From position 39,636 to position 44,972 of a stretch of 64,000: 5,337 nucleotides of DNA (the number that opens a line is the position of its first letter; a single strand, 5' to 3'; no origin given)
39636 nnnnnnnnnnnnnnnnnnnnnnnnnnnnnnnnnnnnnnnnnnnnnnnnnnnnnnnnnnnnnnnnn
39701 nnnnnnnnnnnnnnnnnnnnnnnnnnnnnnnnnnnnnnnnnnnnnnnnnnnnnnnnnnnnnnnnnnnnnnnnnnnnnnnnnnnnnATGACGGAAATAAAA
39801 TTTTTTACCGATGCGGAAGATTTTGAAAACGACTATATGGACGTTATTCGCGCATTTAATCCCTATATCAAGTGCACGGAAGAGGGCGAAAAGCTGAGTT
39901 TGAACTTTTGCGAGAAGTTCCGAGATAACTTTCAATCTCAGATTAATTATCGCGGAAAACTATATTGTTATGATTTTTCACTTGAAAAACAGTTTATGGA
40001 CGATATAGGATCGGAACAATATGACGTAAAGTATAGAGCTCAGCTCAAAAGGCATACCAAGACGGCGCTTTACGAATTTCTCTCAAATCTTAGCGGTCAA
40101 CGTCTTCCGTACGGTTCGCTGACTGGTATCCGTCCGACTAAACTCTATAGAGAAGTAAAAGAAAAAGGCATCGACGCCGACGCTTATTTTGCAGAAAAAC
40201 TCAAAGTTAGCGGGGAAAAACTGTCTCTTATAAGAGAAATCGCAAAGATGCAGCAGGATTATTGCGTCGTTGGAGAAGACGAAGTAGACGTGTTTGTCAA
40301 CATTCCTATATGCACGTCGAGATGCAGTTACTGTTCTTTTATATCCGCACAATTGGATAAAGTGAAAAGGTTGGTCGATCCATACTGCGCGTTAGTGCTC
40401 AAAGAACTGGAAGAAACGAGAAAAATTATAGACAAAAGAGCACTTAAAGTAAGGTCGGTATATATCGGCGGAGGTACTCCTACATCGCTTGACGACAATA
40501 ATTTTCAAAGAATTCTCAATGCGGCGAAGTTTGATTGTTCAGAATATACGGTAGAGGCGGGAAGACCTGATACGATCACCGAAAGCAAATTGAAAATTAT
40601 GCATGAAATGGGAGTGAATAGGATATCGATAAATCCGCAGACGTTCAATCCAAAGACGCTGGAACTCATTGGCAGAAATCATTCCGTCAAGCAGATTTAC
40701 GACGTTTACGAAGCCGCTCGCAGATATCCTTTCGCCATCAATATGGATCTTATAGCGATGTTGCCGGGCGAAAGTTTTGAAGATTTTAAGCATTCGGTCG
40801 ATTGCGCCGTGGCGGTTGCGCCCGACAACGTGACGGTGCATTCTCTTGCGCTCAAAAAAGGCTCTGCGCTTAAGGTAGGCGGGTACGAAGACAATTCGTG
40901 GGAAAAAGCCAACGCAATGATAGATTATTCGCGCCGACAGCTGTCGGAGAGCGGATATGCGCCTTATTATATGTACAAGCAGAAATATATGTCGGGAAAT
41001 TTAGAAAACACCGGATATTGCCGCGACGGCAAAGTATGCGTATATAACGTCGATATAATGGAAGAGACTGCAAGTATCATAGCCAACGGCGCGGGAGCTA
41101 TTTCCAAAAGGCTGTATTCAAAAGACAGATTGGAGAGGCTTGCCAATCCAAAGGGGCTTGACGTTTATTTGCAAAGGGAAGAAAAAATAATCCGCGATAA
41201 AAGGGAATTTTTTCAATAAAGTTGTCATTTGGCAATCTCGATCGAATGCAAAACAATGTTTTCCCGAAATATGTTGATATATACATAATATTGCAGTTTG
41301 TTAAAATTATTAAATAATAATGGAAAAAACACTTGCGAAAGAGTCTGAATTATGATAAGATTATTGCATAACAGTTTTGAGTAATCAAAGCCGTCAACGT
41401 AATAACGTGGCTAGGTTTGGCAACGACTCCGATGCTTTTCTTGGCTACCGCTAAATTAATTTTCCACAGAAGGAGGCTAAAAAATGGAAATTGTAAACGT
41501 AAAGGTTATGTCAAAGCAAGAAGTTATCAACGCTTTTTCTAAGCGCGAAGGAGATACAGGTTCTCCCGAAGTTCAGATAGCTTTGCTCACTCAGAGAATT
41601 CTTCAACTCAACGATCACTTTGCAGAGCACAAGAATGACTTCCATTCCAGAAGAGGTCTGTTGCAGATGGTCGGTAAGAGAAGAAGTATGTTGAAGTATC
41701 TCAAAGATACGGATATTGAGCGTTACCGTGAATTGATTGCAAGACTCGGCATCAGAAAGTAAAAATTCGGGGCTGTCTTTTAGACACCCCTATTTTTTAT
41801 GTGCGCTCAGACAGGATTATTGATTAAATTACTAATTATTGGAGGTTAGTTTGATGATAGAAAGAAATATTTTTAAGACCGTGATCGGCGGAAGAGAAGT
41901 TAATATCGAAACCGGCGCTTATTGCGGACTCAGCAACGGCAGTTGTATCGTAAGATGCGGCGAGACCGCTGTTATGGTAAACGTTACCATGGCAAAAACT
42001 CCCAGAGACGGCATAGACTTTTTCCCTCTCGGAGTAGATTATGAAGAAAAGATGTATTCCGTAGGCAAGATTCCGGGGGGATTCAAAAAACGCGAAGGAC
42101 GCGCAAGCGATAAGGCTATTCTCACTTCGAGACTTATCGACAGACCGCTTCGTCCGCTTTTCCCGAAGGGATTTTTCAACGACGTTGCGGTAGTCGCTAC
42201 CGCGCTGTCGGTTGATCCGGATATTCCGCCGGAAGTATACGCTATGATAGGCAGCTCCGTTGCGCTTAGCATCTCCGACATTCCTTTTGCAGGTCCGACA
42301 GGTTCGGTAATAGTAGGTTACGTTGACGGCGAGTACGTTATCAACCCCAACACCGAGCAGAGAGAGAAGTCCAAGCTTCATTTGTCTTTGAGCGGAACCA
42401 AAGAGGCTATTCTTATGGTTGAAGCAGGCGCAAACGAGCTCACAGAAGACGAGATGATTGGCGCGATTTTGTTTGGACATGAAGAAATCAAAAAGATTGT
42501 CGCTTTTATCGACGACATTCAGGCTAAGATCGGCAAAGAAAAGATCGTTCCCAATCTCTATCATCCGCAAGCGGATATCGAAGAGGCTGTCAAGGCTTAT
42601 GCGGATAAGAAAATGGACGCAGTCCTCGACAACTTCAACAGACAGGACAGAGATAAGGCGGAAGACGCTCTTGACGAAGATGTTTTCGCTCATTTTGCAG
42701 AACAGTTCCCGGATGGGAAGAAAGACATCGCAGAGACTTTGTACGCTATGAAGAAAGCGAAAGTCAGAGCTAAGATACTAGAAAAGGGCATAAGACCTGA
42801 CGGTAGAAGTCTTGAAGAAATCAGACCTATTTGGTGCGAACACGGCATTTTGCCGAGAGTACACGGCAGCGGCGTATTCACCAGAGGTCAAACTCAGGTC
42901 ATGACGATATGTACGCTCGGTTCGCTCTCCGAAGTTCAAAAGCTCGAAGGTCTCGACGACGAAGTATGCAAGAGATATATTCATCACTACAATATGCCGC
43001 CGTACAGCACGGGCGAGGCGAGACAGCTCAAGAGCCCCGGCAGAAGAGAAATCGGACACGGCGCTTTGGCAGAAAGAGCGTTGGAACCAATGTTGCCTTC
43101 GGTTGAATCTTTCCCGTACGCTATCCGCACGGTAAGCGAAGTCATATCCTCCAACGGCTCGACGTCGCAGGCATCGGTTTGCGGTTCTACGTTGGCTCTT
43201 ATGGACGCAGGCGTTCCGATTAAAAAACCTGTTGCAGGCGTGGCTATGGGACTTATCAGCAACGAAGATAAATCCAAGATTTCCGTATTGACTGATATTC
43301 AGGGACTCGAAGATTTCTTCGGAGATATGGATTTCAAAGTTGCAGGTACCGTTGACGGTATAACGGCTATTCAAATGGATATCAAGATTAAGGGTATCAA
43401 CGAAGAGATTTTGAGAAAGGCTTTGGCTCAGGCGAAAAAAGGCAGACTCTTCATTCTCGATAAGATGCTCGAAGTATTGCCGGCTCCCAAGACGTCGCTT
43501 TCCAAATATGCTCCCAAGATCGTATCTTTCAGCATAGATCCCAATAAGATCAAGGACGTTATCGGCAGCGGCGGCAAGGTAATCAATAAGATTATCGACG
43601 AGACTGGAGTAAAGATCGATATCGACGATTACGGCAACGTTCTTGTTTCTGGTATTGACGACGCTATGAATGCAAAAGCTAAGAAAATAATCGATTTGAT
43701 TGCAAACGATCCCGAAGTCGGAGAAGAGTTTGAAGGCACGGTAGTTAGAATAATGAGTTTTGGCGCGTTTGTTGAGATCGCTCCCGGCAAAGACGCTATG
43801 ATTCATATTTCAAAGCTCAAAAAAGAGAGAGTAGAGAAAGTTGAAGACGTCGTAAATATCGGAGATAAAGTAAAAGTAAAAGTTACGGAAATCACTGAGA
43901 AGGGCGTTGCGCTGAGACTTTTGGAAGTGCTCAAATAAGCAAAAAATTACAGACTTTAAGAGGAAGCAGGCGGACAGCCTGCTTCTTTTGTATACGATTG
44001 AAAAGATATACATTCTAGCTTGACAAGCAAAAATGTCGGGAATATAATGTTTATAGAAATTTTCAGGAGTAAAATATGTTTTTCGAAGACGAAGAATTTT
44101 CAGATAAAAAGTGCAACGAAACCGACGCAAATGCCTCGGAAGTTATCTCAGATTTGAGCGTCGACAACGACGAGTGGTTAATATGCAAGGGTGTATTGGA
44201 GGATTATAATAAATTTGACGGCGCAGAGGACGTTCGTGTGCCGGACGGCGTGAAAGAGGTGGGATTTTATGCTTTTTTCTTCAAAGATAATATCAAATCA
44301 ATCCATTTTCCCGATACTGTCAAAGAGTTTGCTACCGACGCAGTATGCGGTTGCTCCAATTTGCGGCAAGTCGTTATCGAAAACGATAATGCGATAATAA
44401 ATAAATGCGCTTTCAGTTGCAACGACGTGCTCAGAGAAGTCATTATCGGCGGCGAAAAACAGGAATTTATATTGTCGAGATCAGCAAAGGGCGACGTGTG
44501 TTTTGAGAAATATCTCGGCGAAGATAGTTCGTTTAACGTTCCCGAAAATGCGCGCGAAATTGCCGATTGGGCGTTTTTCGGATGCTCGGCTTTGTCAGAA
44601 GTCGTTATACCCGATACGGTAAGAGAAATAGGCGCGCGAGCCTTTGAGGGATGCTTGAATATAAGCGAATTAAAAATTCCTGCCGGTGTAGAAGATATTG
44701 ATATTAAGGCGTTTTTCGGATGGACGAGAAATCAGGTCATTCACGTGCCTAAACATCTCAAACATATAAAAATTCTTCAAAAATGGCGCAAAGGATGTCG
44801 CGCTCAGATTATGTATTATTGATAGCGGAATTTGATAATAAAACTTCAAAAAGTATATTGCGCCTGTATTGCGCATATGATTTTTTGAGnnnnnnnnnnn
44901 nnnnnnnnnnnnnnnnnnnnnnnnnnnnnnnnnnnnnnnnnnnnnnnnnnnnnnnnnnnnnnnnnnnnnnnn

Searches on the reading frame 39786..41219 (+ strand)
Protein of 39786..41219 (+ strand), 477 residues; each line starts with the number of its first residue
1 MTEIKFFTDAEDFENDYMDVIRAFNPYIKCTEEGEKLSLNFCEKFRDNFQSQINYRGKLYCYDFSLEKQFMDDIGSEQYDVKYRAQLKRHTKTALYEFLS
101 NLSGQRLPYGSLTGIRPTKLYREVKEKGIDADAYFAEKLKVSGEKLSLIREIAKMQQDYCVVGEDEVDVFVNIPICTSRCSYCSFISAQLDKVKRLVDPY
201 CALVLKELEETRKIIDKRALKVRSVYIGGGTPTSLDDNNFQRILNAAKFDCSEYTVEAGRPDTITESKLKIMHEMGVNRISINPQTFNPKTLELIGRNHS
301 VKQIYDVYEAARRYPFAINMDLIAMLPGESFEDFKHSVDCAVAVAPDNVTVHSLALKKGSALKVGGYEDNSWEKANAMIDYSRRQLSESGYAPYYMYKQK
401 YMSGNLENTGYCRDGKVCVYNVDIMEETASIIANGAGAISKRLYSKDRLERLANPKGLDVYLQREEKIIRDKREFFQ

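Call 60: search_protein_families(library=ncbifam, proteins=[window:39786-41219:+], max_evalue=0.00001)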
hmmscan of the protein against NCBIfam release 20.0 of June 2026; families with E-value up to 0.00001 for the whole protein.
window:39786-41219:+ (477 aa): 20 families
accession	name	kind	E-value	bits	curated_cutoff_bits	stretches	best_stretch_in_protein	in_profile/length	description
TIGR03994.1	rSAM_HemZ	equivalog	2e-128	428.9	321.4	1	89-475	2-400/401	coproporphyrinogen dehydrogenase HemZ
NF006064.0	PRK08207.2-2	equivalog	2e-106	356.8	504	1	73-476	53-459/465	coproporphyrinogen III oxidase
NF006060.0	PRK08207.1-3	equivalog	7.1e-106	354.8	653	1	68-475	45-471/477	coproporphyrinogen III oxidase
NF006061.0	PRK08207.1-4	equivalog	2.5e-89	300.4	702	1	62-474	63-491/501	coproporphyrinogen III oxidase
NF006062.0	PRK08207.1-5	equivalog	9.4e-88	295.1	1007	1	84-474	63-469/476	coproporphyrinogen III oxidase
NF006063.0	PRK08207.2-1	equivalog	8.6e-86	288.6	1074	1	69-474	92-511/518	coproporphyrinogen III oxidase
NF006065.0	PRK08207.2-4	equivalog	2.6e-84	283.9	922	1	4-464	16-478/484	coproporphyrinogen III oxidase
NF006066.0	PRK08207.2-5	equivalog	6.6e-78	262.6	1117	1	87-473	105-504/518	coproporphyrinogen III oxidase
NF006059.0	PRK08207.1-1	equivalog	3.5e-71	240.4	1012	1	67-472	66-487/496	coproporphyrinogen III oxidase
TIGR00539.1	hemN_rel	equivalog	3.5e-36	125.1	205.4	1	169-394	3-229/361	radical SAM family heme chaperone HemW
NF006067.1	PRK08208.1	equivalog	2.3e-34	119.1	380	1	164-398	33-269/427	STM4012 family radical SAM protein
TIGR04107.1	rSAM_HutW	equivalog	1.3e-30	106.6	400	1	168-438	41-307/419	heme anaerobic degradation radical SAM methyltransferase ChuW/HutW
NF005133.0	PRK06582.1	equivalog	1.9e-27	96.3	597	1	162-443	7-279/390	coproporphyrinogen III oxidase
NF004567.0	PRK05904.1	equivalog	4.6e-24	85.3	355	1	169-394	9-231/353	coproporphyrinogen III oxidase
TIGR00538.1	hemN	equivalog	4.7e-24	85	324.95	1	167-355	50-241/454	oxygen-independent coproporphyrinogen III oxidase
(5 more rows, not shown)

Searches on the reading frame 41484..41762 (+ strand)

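Call 61: search_protein_families(library=ncbifam, proteins=[window:41484-41762:+], max_evalue=0.00001)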
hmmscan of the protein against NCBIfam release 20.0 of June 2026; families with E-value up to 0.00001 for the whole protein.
window:41484-41762:+ (92 aa): 2 families
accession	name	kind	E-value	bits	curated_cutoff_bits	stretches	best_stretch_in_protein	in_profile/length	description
TIGR00952.1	S15_bact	equivalog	4e-37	126.4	63.65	1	10-92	4-86/86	30S ribosomal protein S15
NF006331.0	PRK08561.1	equivalog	3.7e-08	33.2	154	1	3-77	60-133/152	30S ribosomal protein S15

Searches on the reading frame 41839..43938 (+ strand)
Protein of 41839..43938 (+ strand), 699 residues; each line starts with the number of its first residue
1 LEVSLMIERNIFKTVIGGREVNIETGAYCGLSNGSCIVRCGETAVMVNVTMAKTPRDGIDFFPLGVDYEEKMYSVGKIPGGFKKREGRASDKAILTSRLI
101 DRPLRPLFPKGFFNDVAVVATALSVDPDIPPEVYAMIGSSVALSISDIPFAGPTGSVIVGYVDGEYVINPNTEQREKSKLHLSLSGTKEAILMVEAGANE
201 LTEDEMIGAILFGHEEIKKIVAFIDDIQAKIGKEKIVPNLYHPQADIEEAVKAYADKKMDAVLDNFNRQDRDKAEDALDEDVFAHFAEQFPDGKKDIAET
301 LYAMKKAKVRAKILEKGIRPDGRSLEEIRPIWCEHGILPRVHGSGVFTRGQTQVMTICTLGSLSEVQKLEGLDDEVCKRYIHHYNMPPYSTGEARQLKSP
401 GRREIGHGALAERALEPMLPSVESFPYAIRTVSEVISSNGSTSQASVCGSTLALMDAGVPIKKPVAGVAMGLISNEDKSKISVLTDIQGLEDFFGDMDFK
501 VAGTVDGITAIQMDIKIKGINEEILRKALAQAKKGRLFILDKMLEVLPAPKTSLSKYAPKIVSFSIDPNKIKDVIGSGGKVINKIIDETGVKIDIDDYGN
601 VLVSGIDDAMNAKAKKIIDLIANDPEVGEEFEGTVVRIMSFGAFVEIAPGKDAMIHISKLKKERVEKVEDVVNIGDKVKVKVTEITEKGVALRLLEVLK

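Call 60: search_protein_families(library=ncbifam, proteins=[window:41839-43938:+], max_evalue=0.00001)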
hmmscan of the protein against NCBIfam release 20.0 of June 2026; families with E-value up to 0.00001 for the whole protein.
window:41839-43938:+ (699 aa): 30 families (the best 25 are shown)
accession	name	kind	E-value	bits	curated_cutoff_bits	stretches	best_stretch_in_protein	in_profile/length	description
NF008805.1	PRK11824.1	equivalog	5.3e-292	970.3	471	1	13-689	3-674/683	polyribonucleotide nucleotidyltransferase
TIGR03591.1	polynuc_phos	equivalog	2.9e-290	964.6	525.05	1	16-689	2-680/689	polyribonucleotide nucleotidyltransferase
TIGR02696.1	pppGpp_PNP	exception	6e-205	682.8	1106.75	1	15-689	13-714/720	guanosine pentaphosphate synthetase I/polyribonucleotide nucleotidyltransferase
TIGR02065.1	ECX1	equivalog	3.1e-33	115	318.7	1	312-540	2-219/230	exosome complex exonuclease Rrp41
NF005208.0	PRK06676.1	equivalog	1.2e-18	67.3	368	1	620-688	271-339/391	30S ribosomal protein S1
NF000907.0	PRK00087.1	equivalog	1.2e-18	66.7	624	1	623-688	559-624/671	bifunctional 4-hydroxy-3-methylbut-2-enyl diphosphate reductase/30S ribosomal protein S1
NF010379.0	PRK13806.1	equivalog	2.3e-17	62.8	648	1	614-688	189-263/491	30S ribosomal protein S1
NF006363.0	PRK08582.1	equivalog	1.3e-13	51.3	171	1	626-689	4-67/140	S1 domain-containing RNA-binding protein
NF040579.1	S1_dom_CvfD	subfamily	6e-13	49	117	1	626-688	2-64/113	CvfD/Ygs/GSP13 family RNA-binding post-transcriptional regulator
NF005973.0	PRK08059.1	equivalog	1e-12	48.2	148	1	626-688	6-68/123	S1 domain-containing post-transcriptional regulator GSP13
NF004473.0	PRK05807.1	equivalog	1.3e-11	45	178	1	626-689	4-66/136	S1 domain-containing RNA-binding protein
TIGR01966.1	RNasePH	equivalog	3.4e-11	42.8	141.5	1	319-536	1-224/236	ribonuclease PH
NF004952.0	PRK06299.1-2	equivalog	1.9e-10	39.7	524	1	625-687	216-277/580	30S ribosomal protein S1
NF005573.0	PRK07252.1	equivalog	3e-10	40.1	183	1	627-687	3-63/120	S1 RNA-binding domain-containing protein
NF005911.0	PRK07899.1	equivalog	3.3e-10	39.2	691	1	621-685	287-351/486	30S ribosomal protein S1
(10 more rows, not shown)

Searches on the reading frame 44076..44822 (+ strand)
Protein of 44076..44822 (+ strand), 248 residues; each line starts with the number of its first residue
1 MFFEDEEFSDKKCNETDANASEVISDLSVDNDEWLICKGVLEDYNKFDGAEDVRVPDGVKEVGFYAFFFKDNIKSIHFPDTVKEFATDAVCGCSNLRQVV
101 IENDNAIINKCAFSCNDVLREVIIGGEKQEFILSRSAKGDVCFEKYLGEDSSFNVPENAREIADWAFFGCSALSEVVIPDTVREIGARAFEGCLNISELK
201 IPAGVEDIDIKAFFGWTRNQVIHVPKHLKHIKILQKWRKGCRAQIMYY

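Call 60: search_protein_families(library=ncbifam, proteins=[window:44076-44822:+], max_evalue=0.00001)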
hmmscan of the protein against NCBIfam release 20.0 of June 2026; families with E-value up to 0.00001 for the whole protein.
window:44076-44822:+ (248 aa): 1 family
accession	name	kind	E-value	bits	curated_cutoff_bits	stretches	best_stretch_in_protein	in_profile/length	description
NF047961.1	adhesin_HupY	equivalog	2.6e-10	39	1250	0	154-230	192-267/978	leucine-rich repeat adhesin HupY/LrrG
